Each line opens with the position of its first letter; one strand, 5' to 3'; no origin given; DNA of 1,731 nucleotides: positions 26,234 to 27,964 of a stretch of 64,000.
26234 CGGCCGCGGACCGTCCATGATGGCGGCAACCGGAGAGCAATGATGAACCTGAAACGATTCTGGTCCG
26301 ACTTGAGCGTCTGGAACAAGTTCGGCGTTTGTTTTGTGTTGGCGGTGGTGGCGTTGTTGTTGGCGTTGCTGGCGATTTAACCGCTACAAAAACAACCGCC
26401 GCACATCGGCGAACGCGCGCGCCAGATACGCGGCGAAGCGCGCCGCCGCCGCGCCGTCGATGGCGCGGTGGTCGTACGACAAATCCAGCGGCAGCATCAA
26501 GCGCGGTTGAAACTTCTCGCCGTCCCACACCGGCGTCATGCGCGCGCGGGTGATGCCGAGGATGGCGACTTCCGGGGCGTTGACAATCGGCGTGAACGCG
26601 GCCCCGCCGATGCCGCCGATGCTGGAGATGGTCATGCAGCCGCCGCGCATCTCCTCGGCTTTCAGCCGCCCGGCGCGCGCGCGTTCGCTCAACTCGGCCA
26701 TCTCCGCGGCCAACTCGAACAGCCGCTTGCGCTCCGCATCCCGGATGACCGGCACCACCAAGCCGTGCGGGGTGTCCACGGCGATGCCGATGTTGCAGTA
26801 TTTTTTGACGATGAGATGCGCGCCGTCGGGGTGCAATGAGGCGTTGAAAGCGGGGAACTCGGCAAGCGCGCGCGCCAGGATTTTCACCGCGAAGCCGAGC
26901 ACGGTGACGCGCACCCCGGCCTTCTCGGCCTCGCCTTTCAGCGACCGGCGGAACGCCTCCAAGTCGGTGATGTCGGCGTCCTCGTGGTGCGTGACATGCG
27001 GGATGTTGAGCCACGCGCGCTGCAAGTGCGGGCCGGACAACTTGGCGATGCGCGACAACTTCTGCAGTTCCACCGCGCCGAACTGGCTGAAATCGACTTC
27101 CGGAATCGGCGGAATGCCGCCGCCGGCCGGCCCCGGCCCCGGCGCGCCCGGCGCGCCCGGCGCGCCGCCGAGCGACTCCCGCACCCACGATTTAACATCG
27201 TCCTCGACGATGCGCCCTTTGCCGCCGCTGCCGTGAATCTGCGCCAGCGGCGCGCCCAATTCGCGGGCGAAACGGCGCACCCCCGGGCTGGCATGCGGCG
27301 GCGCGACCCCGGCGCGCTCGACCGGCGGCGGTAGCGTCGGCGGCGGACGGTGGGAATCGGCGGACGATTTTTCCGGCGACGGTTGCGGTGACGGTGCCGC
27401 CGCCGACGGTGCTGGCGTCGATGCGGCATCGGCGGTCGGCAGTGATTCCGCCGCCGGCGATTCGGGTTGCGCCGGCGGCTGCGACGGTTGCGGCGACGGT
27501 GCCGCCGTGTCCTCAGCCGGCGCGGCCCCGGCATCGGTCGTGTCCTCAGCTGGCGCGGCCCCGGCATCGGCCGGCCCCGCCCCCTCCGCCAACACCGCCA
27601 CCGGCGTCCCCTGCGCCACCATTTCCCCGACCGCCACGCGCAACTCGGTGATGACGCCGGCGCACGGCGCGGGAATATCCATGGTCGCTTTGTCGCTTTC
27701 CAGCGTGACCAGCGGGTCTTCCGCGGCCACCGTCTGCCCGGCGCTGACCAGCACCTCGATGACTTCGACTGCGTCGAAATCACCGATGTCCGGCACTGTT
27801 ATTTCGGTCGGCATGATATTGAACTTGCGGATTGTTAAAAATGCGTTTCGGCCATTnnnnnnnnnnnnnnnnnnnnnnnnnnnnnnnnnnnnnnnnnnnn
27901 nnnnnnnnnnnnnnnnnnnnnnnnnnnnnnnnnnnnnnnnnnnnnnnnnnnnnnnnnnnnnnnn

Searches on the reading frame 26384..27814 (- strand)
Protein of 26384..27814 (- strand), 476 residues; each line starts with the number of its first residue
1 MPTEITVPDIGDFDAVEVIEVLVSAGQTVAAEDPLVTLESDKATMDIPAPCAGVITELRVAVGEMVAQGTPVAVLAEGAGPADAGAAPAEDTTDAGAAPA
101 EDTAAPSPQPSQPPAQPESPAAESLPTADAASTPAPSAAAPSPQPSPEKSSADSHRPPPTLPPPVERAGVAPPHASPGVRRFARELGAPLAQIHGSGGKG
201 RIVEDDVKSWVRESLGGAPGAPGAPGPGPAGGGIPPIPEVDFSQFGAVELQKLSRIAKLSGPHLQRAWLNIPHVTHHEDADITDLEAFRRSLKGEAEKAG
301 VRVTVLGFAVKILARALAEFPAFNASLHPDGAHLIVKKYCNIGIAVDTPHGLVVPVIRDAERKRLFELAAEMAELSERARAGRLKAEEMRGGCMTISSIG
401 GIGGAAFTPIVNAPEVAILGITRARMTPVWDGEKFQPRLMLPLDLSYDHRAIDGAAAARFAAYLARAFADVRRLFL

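Call 3: search_protein_families(library=pfam, proteins=[window:26384-27814:-], max_evalue=0.01)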
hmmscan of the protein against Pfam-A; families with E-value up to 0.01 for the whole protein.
window:26384-27814:- (476 aa): 6 families
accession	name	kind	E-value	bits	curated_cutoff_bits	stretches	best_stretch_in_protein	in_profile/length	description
PF00198.28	2-oxoacid_dh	-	1.7e-75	253.9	23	1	249-475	5-231/232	2-oxoacid dehydrogenases acyltransferase (catalytic domain)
PF00364.28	Biotin_lipoyl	-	1.7e-19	69.9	22.1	1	4-75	2-73/73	Biotin-requiring enzyme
PF02817.22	E3_binding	-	1.1e-12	48.4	23.7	1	173-208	1-36/36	e3 binding domain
PF01597.25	GCV_H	-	0.0012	19.1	22.2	1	20-62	35-78/122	Glycine cleavage H-protein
PF13437.12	HlyD_3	-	0.0016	19.6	22.2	0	47-76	2-31/106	HlyD family secretion protein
PF13533.13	Biotin_lipoyl_2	-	0.0041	17.4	29.8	0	49-71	5-27/32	Biotin-lipoyl like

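Call 4: search_protein_families(library=ncbifam, proteins=[window:26384-27814:-], max_evalue=0.01)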
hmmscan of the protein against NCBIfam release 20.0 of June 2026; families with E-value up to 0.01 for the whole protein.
window:26384-27814:- (476 aa): 25 families
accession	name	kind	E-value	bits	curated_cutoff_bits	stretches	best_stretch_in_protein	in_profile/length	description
TIGR01348.1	PDHac_trf_long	equivalog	3.1e-160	534.6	552.1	2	120-476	235-587/587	dihydrolipoyllysine-residue acetyltransferase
NF008814.0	PRK11854.1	equivalog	9.2e-146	486.9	722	1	3-476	208-637/637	pyruvate dehydrogenase complex dihydrolipoyllysine-residue acetyltransferase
NF004309.0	PRK05704.1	equivalog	3.4e-67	227.6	449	1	3-476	3-406/408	2-oxoglutarate dehydrogenase complex dihydrolipoyllysine-residue succinyltransferase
TIGR02927.1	SucB_Actino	equivalog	1.7e-61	208.7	423.45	1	3-462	127-562/579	2-oxoglutarate dehydrogenase, E2 component, dihydrolipoamide succinyltransferase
TIGR01347.1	sucB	equivalog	3.7e-61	207.5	378.65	1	4-476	2-402/404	dihydrolipoyllysine-residue succinyltransferase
TIGR01349.1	PDHac_trf_mito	equivalog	1.6e-58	198.9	445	1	23-466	21-427/437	pyruvate dehydrogenase complex dihydrolipoamide acetyltransferase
NF008815.0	PRK11857.1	equivalog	1.4e-43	149.5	378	1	175-463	6-294/308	dihydrolipoamide acetyltransferase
NF011416.0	PRK14843.1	equivalog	9.7e-38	129.9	429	2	243-464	113-335/347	dihydrolipoamide acetyltransferase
NF008907.0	PRK12270.1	equivalog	2.5e-15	55.4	878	1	101-466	61-359/1241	multifunctional oxoglutarate decarboxylase/oxoglutarate dehydrogenase thiamine pyrophosphate-binding subunit/dihydrolipoyllysine-residue suc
NF004547.1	PRK05889.1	equivalog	1.7e-09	37.7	75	1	17-75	12-70/71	biotin/lipoyl-binding carrier protein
NF011457.0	PRK14875.1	equivalog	2e-09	36.9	307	1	4-208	5-123/372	acetoin dehydrogenase dihydrolipoyllysine-residue acetyltransferase subunit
NF008854.0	PRK11892.1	equivalog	1.4e-07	30.5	454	1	2-128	2-131/464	pyruvate dehydrogenase complex E1 component subunit beta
TIGR02712.1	urea_carbox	equivalog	2.2e-07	29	1303.85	1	18-75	1143-1200/1201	urea carboxylase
NF005117.0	PRK06549.1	equivalog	1.7e-05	25.5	159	1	18-71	72-125/130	acetyl-CoA carboxylase biotin carboxyl carrier protein subunit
NF004173.0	PRK05641.1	equivalog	1.8e-05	25.3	199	1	18-73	95-150/153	putative acetyl-CoA carboxylase biotin carboxyl carrier protein subunit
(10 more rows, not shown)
